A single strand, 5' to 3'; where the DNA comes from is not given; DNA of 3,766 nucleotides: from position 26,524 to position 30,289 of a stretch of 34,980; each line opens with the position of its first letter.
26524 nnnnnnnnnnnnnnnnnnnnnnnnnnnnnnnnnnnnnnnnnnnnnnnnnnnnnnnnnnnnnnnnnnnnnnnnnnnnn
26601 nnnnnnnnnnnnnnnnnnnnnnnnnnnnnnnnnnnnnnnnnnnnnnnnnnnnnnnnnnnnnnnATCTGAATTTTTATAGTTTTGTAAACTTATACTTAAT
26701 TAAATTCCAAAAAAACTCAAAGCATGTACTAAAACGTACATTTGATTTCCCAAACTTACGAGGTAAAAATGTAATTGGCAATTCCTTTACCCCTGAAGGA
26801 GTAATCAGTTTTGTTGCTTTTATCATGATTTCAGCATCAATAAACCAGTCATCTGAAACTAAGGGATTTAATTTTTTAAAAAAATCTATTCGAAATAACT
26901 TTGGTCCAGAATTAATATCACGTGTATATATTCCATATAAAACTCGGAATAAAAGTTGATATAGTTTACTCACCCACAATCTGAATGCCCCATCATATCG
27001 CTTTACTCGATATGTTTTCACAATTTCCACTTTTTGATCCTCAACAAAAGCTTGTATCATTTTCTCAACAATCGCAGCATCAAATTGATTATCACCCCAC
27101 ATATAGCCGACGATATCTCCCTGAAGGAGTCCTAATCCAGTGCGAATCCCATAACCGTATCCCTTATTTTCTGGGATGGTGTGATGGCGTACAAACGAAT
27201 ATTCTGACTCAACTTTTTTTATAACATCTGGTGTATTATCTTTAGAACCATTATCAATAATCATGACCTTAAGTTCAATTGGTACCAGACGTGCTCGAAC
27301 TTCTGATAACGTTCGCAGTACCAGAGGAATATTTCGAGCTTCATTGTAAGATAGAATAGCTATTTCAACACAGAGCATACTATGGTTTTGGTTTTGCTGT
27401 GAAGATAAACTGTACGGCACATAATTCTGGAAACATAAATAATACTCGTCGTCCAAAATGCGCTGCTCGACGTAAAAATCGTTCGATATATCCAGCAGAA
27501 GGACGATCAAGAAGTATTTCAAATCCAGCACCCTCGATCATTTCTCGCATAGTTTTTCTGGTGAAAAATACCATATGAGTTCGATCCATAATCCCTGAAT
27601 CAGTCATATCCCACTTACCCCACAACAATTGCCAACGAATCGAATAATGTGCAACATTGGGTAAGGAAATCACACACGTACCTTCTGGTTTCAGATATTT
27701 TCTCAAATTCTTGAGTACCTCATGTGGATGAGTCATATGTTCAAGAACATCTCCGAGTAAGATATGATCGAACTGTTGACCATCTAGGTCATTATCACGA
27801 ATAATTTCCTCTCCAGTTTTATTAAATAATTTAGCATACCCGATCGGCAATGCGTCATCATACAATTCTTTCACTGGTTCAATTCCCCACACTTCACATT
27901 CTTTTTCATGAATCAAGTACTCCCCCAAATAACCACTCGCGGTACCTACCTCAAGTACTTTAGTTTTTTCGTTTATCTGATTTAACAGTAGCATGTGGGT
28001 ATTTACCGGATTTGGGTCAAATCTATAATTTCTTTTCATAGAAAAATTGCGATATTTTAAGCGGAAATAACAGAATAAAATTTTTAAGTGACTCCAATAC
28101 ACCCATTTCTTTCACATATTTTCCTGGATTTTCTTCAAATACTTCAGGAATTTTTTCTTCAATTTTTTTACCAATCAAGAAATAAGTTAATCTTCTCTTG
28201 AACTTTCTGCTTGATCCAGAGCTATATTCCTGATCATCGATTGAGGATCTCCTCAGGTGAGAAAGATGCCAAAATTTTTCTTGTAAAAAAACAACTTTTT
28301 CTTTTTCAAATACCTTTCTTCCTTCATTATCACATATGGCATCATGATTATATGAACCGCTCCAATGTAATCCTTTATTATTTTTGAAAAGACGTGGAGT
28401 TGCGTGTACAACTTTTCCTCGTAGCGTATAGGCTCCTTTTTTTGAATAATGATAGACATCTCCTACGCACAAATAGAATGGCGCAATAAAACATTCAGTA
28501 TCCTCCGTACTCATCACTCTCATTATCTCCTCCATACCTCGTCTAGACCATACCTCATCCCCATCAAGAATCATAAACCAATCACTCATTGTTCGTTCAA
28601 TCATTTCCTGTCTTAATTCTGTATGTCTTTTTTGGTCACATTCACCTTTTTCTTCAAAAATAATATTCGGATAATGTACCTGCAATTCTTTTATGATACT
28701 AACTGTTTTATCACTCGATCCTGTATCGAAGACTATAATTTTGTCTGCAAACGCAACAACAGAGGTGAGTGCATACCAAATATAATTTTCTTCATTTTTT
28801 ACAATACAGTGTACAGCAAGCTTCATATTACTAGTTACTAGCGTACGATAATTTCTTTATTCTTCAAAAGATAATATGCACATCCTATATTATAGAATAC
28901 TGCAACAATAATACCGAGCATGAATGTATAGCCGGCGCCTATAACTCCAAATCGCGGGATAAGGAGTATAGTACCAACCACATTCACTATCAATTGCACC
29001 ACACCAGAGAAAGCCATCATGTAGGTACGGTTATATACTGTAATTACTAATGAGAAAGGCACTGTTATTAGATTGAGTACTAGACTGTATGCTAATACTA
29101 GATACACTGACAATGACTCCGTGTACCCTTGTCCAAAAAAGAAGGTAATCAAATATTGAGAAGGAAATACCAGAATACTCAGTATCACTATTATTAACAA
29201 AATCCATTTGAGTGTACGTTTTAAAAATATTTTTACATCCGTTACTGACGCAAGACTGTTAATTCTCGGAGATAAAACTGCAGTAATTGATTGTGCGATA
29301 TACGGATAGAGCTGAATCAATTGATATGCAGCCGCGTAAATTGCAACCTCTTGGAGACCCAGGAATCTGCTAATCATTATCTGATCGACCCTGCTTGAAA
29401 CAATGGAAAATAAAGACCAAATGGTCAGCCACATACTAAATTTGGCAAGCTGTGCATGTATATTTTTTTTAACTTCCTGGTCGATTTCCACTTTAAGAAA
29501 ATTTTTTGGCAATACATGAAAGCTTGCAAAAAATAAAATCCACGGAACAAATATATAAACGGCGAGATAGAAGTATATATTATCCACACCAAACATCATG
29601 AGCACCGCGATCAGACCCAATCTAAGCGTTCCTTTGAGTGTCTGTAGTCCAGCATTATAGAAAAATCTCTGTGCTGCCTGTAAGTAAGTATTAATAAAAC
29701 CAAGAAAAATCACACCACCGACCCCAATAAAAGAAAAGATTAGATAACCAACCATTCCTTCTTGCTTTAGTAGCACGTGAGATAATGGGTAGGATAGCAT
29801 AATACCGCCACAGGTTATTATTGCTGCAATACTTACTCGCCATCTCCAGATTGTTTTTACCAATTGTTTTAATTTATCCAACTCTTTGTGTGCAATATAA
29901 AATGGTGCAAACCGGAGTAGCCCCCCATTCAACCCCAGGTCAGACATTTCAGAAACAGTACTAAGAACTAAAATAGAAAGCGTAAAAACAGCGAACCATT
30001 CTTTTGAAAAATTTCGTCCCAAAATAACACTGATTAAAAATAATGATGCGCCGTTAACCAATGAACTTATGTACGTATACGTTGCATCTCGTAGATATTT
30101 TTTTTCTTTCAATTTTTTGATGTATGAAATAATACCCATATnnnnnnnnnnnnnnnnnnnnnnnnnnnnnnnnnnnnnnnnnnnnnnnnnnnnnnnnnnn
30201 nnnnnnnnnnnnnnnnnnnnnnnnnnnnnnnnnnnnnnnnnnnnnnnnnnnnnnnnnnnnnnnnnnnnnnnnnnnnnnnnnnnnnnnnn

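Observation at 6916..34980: Hybrid glycan-assembly island: Wzx/PGT repeat-unit pathway interleaved with four Dpm1-like lipid-sugar synthases and multiple GT-C enzymes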

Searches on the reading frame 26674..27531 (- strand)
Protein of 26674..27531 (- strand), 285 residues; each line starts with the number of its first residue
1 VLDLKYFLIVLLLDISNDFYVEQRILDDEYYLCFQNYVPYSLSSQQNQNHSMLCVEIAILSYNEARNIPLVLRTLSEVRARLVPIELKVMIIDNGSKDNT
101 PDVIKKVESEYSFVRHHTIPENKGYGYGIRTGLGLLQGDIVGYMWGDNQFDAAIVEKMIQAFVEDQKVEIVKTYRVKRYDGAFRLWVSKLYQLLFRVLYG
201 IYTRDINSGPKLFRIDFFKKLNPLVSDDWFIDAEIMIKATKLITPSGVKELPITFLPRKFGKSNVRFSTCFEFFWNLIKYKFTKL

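Call 6: search_protein_families(library=pfam, proteins=[window:26674-27531:-], max_evalue=0.01)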
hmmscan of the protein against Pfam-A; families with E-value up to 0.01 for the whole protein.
window:26674-27531:- (285 aa): 1 family
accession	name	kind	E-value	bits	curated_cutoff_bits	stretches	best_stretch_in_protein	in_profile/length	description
PF00535.33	Glycos_transf_2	-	1.9e-16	60.9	23.3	1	57-219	2-165/168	Glycosyl transferase family 2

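Call 10: search_protein_families(library=ncbifam, proteins=[window:26674-27531:-], max_evalue=0.01)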
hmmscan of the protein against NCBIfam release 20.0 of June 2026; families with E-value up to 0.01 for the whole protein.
window:26674-27531:- (285 aa): 12 families
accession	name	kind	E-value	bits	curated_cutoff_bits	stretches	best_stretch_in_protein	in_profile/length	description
NF047588.1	GlcsyltransPgfSStrep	equivalog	3.6e-13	49.4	500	1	55-202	3-148/308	glycosyltransferase PgfS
TIGR03937.1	PgaC_IcaA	equivalog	1.6e-12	47.1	422.3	1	30-171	23-159/407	poly-beta-1,6-N-acetyl-D-glucosamine synthase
NF038302.1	EPS_HpsE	equivalog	3.4e-11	42.7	300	1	56-160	4-109/307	hormogonium polysaccharide biosynthesis glycosyltransferase HpsE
TIGR04182.1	glyco_TIGR04182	equivalog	2.2e-10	40.4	325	1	57-259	4-194/293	S-layer glycoprotein N-glycosyltransferase AglJ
NF007986.1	PRK10714.1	equivalog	7.5e-10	38.3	529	1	53-277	6-222/316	undecaprenyl-phosphate 4-deoxy-4-formamido-L-arabinose transferase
NF010496.0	PRK13915.1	equivalog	3.7e-08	32.8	262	1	52-174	30-154/307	glucosyl-3-phosphoglycerate synthase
TIGR04283.1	glyco_like_mftF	equivalog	4.1e-08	33.1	182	1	58-180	4-115/221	TIGR04283 family arsenosugar biosynthesis glycosyltransferase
NF047683.1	TeichurnBiosyTuaG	equivalog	5.2e-06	26.3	400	1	56-179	9-128/252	teichuronic acid biosynthesis protein TuaG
NF007482.0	PRK10073.1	equivalog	6.1e-06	25.5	423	1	55-166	8-114/334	glycosyltransferase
NF058614.1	PPMAGASynPpgS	equivalog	0.00055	19.4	370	1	57-178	4-116/226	polyprenyl-phospho-N-acetylgalactosaminyl synthase PpgS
NF041875.1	EPS_EpsD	equivalog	0.00082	18.9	370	1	56-164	2-106/325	exopolysaccharide biosynthesis glycosyltransferase EpsD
TIGR03111.1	glyc2_xrt_Gpos1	hypoth_equivalog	0.0061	15.4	363.95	1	60-172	56-166/439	TIGR03111 family XrtG-associated glycosyltransferase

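Call 44: search_solved_structures(query=window:26674-27378:-, max_evalue=0.001)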
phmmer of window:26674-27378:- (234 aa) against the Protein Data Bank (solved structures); distinct sequences matched with E-value up to 0.001: 6.
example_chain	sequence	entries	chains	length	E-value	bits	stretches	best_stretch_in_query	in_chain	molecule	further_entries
9hwj_A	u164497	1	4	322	5.7e-09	39.1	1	4-227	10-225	Undecaprenyl-phosphate 4-deoxy-4-formamido-L-arabinose transferase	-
9bhc_C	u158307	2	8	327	1e-08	38.3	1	4-227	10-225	Undecaprenyl-phosphate 4-deoxy-4-formamido-L-arabinose transferase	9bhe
8vxh_A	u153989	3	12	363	1.3e-08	38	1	4-227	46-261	Undecaprenyl-phosphate 4-deoxy-4-formamido-L-arabinose transferase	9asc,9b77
2z87_A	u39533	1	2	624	3.2e-07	33.4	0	31-122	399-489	Chondroitin synthase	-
2z86_A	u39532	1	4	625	3.2e-07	33.4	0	31-122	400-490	Chondroitin synthase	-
5mlz_A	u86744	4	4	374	4e-06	29.8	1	4-227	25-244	Dolichol monophosphate mannose synthase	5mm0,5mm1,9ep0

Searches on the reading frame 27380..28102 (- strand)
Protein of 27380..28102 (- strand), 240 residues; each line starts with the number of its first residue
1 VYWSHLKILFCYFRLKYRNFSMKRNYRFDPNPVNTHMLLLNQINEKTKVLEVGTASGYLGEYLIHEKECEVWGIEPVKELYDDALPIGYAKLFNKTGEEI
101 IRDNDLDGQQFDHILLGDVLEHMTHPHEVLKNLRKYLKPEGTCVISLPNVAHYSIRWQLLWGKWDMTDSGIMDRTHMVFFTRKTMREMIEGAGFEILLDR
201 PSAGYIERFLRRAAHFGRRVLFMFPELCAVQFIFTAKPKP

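Call 6: search_protein_families(library=pfam, proteins=[window:27380-28102:-], max_evalue=0.01)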
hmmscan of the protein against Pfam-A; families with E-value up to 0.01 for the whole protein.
window:27380-28102:- (240 aa): 9 families
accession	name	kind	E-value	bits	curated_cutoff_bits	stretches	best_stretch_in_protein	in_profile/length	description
PF13489.12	Methyltransf_23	-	3.5e-21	76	27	1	39-197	16-162/164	Methyltransferase domain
PF07021.18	MetW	-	5.6e-12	46.1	21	1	36-163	4-126/193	Methionine biosynthesis protein MetW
PF08242.18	Methyltransf_12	-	7.4e-11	43.1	30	1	50-142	1-97/98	Methyltransferase domain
PF13847.12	Methyltransf_31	-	8.7e-09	35.6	27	1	44-149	2-113/145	Methyltransferase domain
PF08241.18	Methyltransf_11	-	4.2e-08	34.1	21.2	1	50-145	1-95/95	Methyltransferase domain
PF13649.12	Methyltransf_25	-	1.3e-06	29.4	27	1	49-141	1-97/97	Methyltransferase domain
PF01135.25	PCMT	-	0.0004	20.7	20.3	1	35-84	64-114/210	Protein-L-isoaspartate(D-aspartate) O-methyltransferase (PCMT)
PF05219.18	DREV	-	0.0035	17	26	1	45-196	94-235/265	DREV methyltransferase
PF08003.17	Methyltransf_9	-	0.0035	16.8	23.8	1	44-145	115-217/315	Protein of unknown function (DUF1698)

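Call 40: search_protein_families(library=ncbifam, proteins=[window:27380-28039:-], max_evalue=0.000001)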
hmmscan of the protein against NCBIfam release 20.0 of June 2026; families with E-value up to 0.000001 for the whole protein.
window:27380-28039:- (219 aa): 5 families
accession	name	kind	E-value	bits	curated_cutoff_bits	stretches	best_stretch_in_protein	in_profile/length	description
TIGR02081.1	metW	equivalog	1.7e-12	47.3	189.5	1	18-141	7-124/194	methionine biosynthesis protein MetW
TIGR01983.1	UbiG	equivalog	1.7e-09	37.3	102.95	1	23-134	48-161/228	bifunctional 2-polyprenyl-6-hydroxyphenol methylase/3-demethylubiquinol 3-O-methyltransferase UbiG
NF045667.1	MTase_DVU1556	equivalog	2e-09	37.2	155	1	15-177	13-164/213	DVU_1556 family methyltransferase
TIGR00452.1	TIGR00452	equivalog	1.8e-07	30.3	275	1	24-124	117-219/316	tRNA 5-methoxyuridine(34)/uridine 5-oxyacetic acid(34) synthase CmoB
NF011650.0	PRK15068.1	equivalog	3.1e-07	29.6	209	1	23-124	119-225/324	tRNA 5-methoxyuridine(34)/uridine 5-oxyacetic acid(34) synthase CmoB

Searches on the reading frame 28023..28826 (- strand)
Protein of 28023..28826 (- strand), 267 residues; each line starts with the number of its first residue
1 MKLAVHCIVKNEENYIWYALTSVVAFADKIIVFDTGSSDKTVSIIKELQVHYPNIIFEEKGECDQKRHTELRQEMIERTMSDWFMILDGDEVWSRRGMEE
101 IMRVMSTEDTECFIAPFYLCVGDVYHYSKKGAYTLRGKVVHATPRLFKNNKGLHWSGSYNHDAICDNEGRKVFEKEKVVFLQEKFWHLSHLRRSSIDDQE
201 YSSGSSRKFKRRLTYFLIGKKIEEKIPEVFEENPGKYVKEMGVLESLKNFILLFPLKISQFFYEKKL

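Call 6: search_protein_families(library=pfam, proteins=[window:28023-28826:-], max_evalue=0.01)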
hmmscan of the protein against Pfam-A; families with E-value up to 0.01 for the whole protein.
window:28023-28826:- (267 aa): 4 families
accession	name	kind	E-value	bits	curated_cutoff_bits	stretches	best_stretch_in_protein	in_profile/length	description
PF00535.33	Glycos_transf_2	-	2.2e-15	57.4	23.3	1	8-143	5-132/168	Glycosyl transferase family 2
PF13704.12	Glyco_tranf_2_4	-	1.1e-06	29.5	27.5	1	10-92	1-83/98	Glycosyl transferase family 2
PF10111.15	Glyco_tranf_2_2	-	0.00023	21.2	27.3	1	7-114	5-115/276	Glycosyltransferase like family 2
PF13641.12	Glyco_tranf_2_3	-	0.0013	19.2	27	1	15-112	15-118/230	Glycosyltransferase like family 2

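Call 40: search_protein_families(library=ncbifam, proteins=[window:28023-28826:-], max_evalue=0.000001)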
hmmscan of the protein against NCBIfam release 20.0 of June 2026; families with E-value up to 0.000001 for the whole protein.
window:28023-28826:- (267 aa): 1 family
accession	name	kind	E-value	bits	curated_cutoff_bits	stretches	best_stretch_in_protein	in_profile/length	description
TIGR04195.1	S_glycosyl_SunS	equivalog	2.6e-09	36.4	350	1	7-139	63-192/421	SunS family peptide S-glycosyltransferase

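Call 71: search_solved_structures(query=window:28023-28826:-, max_evalue=0.01)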
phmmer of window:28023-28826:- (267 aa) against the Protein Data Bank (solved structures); distinct sequences matched with E-value up to 0.01: 4.
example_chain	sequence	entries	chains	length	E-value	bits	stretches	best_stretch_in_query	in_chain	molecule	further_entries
7msn_A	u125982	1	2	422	1.4e-08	37.5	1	7-140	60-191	SPbeta prophage-derived glycosyltransferase SunS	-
7msp_A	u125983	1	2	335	7e-08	35.2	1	7-140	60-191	SPbeta prophage-derived glycosyltransferase SunS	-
22ao_A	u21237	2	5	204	3.7e-05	26.3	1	7-101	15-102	GmaR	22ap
7msk_A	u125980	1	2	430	0.00067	22.2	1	8-131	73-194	Glyco_trans_2-like domain-containing protein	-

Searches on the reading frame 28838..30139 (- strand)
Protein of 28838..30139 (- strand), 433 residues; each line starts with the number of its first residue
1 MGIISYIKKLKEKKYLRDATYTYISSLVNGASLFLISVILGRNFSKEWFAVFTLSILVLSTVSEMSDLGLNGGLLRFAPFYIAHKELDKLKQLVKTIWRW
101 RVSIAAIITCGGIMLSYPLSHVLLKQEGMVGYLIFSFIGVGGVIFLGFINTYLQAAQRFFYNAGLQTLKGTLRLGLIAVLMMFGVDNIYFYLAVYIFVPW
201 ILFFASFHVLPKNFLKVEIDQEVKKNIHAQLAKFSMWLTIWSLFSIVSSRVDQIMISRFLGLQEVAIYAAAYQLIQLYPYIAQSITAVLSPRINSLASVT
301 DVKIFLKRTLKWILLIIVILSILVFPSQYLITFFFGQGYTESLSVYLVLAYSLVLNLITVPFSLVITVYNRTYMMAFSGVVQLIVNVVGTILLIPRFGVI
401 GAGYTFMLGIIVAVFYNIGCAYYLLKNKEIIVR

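Call 6: search_protein_families(library=pfam, proteins=[window:28838-30139:-], max_evalue=0.01)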
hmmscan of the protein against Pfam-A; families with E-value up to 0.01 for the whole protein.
window:28838-30139:- (433 aa): 2 families
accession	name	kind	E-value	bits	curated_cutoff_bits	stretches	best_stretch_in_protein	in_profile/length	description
PF01943.22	Polysacc_synt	-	1.1e-18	68.1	28.2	1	16-294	2-271/274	Polysaccharide biosynthesis protein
PF13440.11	Polysacc_synt_3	-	1.2e-07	31.8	23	1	39-342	1-291/293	Polysaccharide biosynthesis protein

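Call 28: search_protein_families(library=ncbifam, proteins=[window:28838-30139:-], max_evalue=0.00001)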
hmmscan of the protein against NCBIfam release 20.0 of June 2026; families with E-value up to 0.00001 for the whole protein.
window:28838-30139:- (433 aa): 0 families
